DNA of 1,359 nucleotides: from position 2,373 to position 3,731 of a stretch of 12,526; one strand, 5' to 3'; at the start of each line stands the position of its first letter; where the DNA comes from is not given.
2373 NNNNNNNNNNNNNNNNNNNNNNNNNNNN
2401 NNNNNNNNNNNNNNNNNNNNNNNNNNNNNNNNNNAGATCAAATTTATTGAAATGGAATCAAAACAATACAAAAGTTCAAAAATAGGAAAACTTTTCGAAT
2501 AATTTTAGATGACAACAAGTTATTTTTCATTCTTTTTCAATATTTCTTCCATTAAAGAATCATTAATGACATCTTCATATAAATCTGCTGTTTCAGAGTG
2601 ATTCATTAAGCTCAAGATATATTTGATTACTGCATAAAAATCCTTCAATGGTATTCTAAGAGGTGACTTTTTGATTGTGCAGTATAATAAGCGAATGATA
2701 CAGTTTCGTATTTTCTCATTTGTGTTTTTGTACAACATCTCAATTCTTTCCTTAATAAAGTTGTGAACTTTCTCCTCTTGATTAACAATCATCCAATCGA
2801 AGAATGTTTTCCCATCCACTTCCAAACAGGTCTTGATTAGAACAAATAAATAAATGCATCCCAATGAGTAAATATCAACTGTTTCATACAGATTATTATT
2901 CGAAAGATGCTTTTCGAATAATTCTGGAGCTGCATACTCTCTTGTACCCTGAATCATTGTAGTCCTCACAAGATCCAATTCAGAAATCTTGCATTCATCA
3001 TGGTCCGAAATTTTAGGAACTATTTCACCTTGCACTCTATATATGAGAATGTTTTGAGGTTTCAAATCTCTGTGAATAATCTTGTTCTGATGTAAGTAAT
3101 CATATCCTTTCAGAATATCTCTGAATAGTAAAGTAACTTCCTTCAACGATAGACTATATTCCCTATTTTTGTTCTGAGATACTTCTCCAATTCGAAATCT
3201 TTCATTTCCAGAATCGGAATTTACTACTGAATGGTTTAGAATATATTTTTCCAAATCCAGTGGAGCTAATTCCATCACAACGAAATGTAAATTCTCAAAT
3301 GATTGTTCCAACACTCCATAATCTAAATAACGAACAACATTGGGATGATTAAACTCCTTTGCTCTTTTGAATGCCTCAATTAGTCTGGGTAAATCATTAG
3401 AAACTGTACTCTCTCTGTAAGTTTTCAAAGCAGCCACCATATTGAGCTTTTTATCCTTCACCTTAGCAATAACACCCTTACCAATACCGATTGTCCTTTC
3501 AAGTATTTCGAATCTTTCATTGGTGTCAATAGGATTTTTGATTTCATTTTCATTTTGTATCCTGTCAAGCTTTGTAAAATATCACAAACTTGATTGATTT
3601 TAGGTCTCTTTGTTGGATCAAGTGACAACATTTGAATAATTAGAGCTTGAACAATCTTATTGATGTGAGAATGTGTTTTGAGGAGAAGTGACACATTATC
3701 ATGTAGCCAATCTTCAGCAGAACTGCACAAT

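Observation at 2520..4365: Tandem dual-kinase gene: atypical domain 1 plus canonical-HRD domain 2, both with D-x-D in place of DFG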

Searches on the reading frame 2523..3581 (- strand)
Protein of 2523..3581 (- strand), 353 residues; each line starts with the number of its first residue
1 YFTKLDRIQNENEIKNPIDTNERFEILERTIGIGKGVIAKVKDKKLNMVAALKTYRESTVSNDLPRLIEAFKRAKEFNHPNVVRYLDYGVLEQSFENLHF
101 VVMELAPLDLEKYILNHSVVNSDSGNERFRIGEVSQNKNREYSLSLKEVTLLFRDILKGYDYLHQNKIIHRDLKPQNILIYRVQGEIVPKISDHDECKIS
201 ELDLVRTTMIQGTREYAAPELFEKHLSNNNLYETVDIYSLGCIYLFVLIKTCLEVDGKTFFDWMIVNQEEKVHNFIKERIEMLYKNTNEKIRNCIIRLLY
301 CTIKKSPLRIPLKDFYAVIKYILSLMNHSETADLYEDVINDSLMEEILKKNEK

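Call 6: search_protein_families(library=pfam, proteins=[window:2523-3581:-], max_evalue=0.01)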
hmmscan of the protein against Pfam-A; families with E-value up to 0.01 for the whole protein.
window:2523-3581:- (353 aa): 3 families
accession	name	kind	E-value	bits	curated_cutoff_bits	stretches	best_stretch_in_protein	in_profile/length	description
PF00069.31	Pkinase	-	2.6e-30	106.1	31.7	1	28-276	4-220/263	Protein kinase domain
PF07714.23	PK_Tyr_Ser-Thr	-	3.5e-18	66.3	23.1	1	35-244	9-194/258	Protein tyrosine and serine/threonine kinase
PF17667.7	Pkinase_fungal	-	0.00046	19.5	24.1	1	147-203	286-337/387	Fungal protein kinase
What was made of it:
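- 2520..3560 (-): Linker end plus kinase domain 2 and the stop codon. It carries a short Gly-loop IGIGKGV, VAALK, the alphaC Glu, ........, DHD, APE, DIYSLG, a 21-residue low-confidence insert and a conserved C-terminal tail. Stop is TAA 2522-2520. Pfam Pkinase 2.6e-30 (call 6).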

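Call 12: find_related_loci(query=window:2523-3581:-, collection=genome_contigs, flank=10000)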
Query window:2523-3581:- (353 aa) in genome_contigs; peptide patterns used: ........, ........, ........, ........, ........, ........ (x = any residue, [..] = any of these).
66 stretches matched a pattern; 1 encode a relative of the query (tblastn E <= 1e-3); 1 distinct loci.
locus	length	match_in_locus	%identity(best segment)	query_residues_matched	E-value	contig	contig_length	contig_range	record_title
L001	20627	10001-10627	23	21-257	7e-11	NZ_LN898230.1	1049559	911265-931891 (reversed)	Fenollaria timonensis strain GD5, whole genome shotgun sequence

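Call 13: find_related_loci(query=window:2523-3581:-, collection=viral_contigs, flank=10000)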
Query window:2523-3581:- (353 aa) in viral_contigs; peptide patterns used: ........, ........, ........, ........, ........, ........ (x = any residue, [..] = any of these).
3 stretches matched a pattern, but none encodes a relative of the query by tblastn (E <= 1e-3).

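Call 22: search_solved_structures(query=window:2523-3560:-, show_alignments=3, max_evalue=0.00001)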
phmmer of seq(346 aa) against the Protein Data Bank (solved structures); distinct sequences matched with E-value up to 0.00001: 1033 (the best 60 are shown).
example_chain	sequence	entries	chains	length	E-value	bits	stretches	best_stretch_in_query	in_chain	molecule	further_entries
8bya_A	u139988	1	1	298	1.5e-16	63.8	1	145-246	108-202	Cyclin-dependent kinase 2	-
4eom_A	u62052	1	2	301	1.8e-16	63.5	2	145-246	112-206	Cyclin-dependent kinase 2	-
5oo1_A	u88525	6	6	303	1.9e-16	63.5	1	145-246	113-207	Cyclin-dependent kinase 2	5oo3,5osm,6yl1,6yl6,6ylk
1h1p_A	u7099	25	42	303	2.1e-16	63.3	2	145-246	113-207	CELL DIVISION PROTEIN KINASE 2 | CYCLIN-DEPENDENT KINASE 2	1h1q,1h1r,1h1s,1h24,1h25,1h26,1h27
6q4g_A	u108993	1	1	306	3e-16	62.8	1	145-246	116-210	Cyclin-dependent kinase 2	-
4eoq_A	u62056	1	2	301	3.2e-16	62.7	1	145-246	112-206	Cyclin-dependent kinase 2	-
5ebz_A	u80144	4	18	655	3.3e-16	62.7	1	27-236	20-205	Inhibitor of nuclear factor kappa-B kinase subunit alpha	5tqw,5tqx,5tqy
4eoj_A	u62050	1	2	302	3.3e-16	62.6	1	145-246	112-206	Cyclin-dependent kinase 2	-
1vyw_A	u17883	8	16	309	5.2e-16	62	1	145-246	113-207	CELL DIVISION PROTEIN KINASE 2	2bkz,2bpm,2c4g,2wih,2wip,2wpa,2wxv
4cfu_A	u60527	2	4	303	5.3e-16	62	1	145-246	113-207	CYCLIN-DEPENDENT KINASE 2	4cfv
6q4i_A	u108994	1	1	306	5.3e-16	62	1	145-246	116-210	Cyclin-dependent kinase 2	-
4eon_A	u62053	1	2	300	5.3e-16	62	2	145-246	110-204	Cyclin-dependent kinase 2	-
1oit_A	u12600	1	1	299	6e-16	61.8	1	145-246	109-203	CELL DIVISION PROTEIN KINASE 2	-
3pxf_A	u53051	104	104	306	6.7e-16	61.6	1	145-246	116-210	Cell division protein kinase 2 | Cyclin-dependent kinase 2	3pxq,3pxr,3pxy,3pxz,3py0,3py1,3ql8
8yng_A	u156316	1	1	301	7.6e-16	61.4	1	145-246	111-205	Cyclin-dependent kinase 2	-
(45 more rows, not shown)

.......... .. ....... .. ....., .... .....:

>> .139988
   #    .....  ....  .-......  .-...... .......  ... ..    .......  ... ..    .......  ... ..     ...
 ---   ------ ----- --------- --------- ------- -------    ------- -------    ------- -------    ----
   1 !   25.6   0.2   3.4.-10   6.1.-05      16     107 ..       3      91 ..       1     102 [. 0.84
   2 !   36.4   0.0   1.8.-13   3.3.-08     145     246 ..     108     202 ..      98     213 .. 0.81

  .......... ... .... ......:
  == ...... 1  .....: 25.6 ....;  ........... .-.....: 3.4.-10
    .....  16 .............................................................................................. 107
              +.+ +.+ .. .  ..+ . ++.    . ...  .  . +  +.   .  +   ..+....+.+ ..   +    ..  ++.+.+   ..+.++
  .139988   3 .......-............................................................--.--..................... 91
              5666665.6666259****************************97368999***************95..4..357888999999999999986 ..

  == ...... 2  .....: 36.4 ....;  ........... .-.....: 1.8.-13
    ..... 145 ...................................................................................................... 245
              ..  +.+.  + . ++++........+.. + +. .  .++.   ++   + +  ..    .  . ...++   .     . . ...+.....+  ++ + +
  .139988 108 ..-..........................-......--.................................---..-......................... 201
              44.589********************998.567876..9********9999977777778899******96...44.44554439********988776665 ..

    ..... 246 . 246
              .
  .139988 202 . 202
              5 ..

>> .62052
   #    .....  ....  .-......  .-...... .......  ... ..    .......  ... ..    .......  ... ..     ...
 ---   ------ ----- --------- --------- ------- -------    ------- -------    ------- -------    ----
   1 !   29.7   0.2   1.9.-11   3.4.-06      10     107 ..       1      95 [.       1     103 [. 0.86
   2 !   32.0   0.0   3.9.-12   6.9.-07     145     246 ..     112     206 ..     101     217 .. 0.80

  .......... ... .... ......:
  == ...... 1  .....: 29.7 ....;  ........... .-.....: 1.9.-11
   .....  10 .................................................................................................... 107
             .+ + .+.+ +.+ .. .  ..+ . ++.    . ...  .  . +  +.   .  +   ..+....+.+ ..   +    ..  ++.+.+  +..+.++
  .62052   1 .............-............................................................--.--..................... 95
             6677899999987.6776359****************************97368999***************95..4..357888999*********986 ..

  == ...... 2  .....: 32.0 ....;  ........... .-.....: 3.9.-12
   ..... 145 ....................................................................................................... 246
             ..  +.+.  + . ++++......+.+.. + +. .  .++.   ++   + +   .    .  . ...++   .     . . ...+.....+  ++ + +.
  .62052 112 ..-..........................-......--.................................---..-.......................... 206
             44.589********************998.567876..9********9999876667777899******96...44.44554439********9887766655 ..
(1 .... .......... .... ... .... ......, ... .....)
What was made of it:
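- On RSK/MSK family: Domain 2's best matches are CDK2, IKK and IRE1 (call 22).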

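Call 33: search_protein_representatives(protein=window:2523-3581:-)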
Query: 353 residues. Proteins with E-value up to 0.001 (for the whole library): 139863; up to 1e-10: 2193; up to 1e-30: 8. The best 150 are listed.
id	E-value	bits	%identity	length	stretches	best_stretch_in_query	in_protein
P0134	2.6e-198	674.5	100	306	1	48-353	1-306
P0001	6.5e-130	449.6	54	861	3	142-352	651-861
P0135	3.3e-40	154.7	33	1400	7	152-247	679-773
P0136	2.1e-35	138.9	32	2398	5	136-319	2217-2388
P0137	8.2e-32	127.1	29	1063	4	145-300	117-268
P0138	1.6e-31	126.2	36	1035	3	144-248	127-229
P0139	2.5e-31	125.5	31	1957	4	139-243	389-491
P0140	4.8e-31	124.6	33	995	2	23-348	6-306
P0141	1.9e-30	122.7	32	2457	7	148-248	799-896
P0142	4.2e-30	121.5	35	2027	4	147-245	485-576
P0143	7.5e-30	120.7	31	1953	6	28-228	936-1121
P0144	2.6e-29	118.9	31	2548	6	143-289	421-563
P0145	2.6e-28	115.6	29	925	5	133-260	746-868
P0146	3.3e-28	115.3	35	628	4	144-243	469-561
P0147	3.9e-28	115.0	37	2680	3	141-249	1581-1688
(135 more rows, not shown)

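Call 34: list_cluster_members(proteins=[P0134, P0001])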
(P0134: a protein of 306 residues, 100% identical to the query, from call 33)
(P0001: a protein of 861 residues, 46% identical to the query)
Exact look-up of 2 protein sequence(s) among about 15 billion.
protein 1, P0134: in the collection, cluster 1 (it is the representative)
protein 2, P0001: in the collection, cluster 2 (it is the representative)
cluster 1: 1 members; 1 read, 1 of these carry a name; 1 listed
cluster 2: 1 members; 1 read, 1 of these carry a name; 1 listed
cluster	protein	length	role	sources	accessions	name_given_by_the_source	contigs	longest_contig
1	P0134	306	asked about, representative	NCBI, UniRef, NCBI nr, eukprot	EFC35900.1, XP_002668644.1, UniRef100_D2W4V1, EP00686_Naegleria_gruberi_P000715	predicted protein [Naegleria gruberi] | non-specific serine/threonine protein kinase n=1 Tax=Naegleria gruberi TaxID=5762 ... | uncharacterized protein NAEGRDRAFT_76437 [Naegleria gruberi]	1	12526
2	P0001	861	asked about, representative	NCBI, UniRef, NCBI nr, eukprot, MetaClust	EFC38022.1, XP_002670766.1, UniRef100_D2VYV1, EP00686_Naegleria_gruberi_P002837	predicted protein [Naegleria gruberi] | non-specific serine/threonine protein kinase n=1 Tax=Naegleria gruberi TaxID=5762 ... | uncharacterized protein NAEGRDRAFT_59622 [Naegleria gruberi]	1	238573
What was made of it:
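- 2520..3440 (-): The only public gene model for the locus: EFC35900.1 / XP_002668644.1 / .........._76437, 306 aa. It starts at the internal Met of MVAALK, so it lacks the Gly-loop. Call 33 (100% identity, query residues 48-353) and call 34 (accessions; contig length 12,526).
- EFC35900 is modelled from ATG 3440 (calls 33, 34).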

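Call 37: find_related_loci(query=A2, collection=metagenome_contigs, flank=6000)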
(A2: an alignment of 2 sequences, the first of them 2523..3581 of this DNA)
Query A2 (353 aa) in metagenome_contigs; peptide patterns used: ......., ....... (x = any residue, [..] = any of these).
131 stretches matched a pattern, but none encodes a relative of the query by tblastn (E <= 1e-3).
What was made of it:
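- Tried and rejected: Scans of genome_contigs, viral_contigs and metagenome_contigs found only an unrelated bacterial kinase or nothing (calls 12, 13, 37).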

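Call 53: predict_structure(alignment_id=A3)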
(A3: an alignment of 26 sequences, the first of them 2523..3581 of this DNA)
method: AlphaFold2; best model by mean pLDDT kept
length: 353 residues; sequences in the alignment: 26
mean_pLDDT: 78.3   pTM: 0.80
mean pLDDT of the five models: 78.3, 75.8, 74.6, 67.3, 65.3
residues with pLDDT >= 90: 133; 70-90: 124; 50-70: 55; < 50: 41
segments of 3 or more residues with pLDDT < 50: 1-17, 120-140
pLDDT, mean of each block of 10 residues (from residue 1): 36 47 87 79 96 92 89 93 96 90 94 76 43 45 81 94 90 93 94 80 57 82 62 84 86 72 81 88 92 87 56 85 87 58 73 54
secondary structure, 60 per line:
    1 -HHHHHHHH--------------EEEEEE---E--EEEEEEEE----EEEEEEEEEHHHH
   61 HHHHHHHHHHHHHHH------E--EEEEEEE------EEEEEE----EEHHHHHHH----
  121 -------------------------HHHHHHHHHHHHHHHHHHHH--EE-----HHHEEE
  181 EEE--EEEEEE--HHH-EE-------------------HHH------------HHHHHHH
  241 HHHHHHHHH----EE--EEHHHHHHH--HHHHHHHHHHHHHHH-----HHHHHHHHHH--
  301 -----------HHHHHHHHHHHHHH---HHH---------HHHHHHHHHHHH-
elements in order: H2-9 E24-29 E36-43 E48-56 H57-75 E85-91 E98-103 H110-116 H146-165 E178-183 E186-191 H234-249 H260-266 H269-283 H289-298 H312-325 H341-352

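Call 56: fold_search(model_id=the predicted structure, library=pdb)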
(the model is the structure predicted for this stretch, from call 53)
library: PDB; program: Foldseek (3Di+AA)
matches with E <= 10: 2000; with E <= 0.001: 1997
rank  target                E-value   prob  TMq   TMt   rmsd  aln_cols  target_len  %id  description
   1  7kjs_A                7.3e-14  1.00  0.61  0.70   5.8       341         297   23  Crystal structure of CDK2/cyclin E in complex with PF-06873600 (released 2021-06-23)
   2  3eid_A                7.7e-14  1.00  0.57  0.68   5.7       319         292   23  CDK2/CyclinA complexed with a pyrazolopyridazine inhibitor (released 2008-10-21)
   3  3qhr_A                1.4e-13  1.00  0.59  0.68   6.8       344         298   24  Structure of a pCDK2/CyclinA transition-state mimic (released 2011-05-25)
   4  4cfv_A                1.4e-13  1.00  0.56  0.64   7.0       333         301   22  Structure-based design of C8-substituted O6-cyclohexylmethoxyguanine CDK1 and 2 inhibitors. (released 2014-12-10)
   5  1vyw_A                1.6e-13  1.00  0.60  0.69   6.9       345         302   22  Structure of CDK2/Cyclin A with PNU-292137 (released 2004-06-10)
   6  6kyq_B                1.6e-13  1.00  0.55  0.61   8.5       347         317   20  Crystal structure of DCLK1 Autoinhibited Kinase Domain (released 2020-09-23)
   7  6kyr_B                1.9e-13  1.00  0.56  0.62   8.4       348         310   20  Crystal structure of DCLK1 mutant (P675L) Autoinhibited Kinase Domain (released 2020-09-23)
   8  6kyr_A                2.4e-13  1.00  0.56  0.62   8.3       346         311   20  Crystal structure of DCLK1 mutant (P675L) Autoinhibited Kinase Domain (released 2020-09-23)
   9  8r9s_B                2.8e-13  1.00  0.58  0.69   6.0       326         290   22  A soakable crystal form of human CDK7 in complex with AMP-PNP (released 2024-05-29)
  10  6qn4                  3.4e-13  1.00  0.61  0.75   3.9       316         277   22  Death-associated Protein Kinase 1 (DAPK1) catalytic and auto-regulatory domains with S289E and S308E mutations (released 2019-08-28)
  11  8r9s_A                3.4e-13  1.00  0.57  0.69   5.7       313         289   22  A soakable crystal form of human CDK7 in complex with AMP-PNP (released 2024-05-29)
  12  5u94                  4.0e-13  1.00  0.58  0.76   4.4       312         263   19  Crystal structure of the Mycobacterium tuberculosis PASTA kinase PknB in complex with the potential theraputic kinase in (released 2017-12-20)
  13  1oi9_A                4.4e-13  1.00  0.57  0.67   7.1       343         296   22  Structure of human Thr160-phospho CDK2/cyclin A complexed with a 6-cyclohexylmethyloxy-2-anilino-purine inhibitor (released 2004-07-13)
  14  1h24_A                6.0e-13  1.00  0.55  0.64   6.6       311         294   22  CDK2/CyclinA in complex with a 9 residue recruitment peptide from E2F (released 2003-02-01)
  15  5k3y_B                6.0e-13  1.00  0.53  0.65   8.4       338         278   18  Crystal structure of AuroraB/INCENP in complex with BI 811283 (released 2016-08-17)
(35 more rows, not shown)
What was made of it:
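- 2520..3560 (-): AlphaFold model with pLDDT 78 and pTM 0.80 (call 53); a generic kinase fold, best matched by CDK2, DAPK1 and PknB (call 56).
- On Eukaryotic protein kinase superfamily (Pfam PF00069 Pkinase): The predicted fold matches CDK2, DAPK1 and PknB (calls 53, 56).
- Domain 2 folds as a complete kinase: calls 53, 56.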
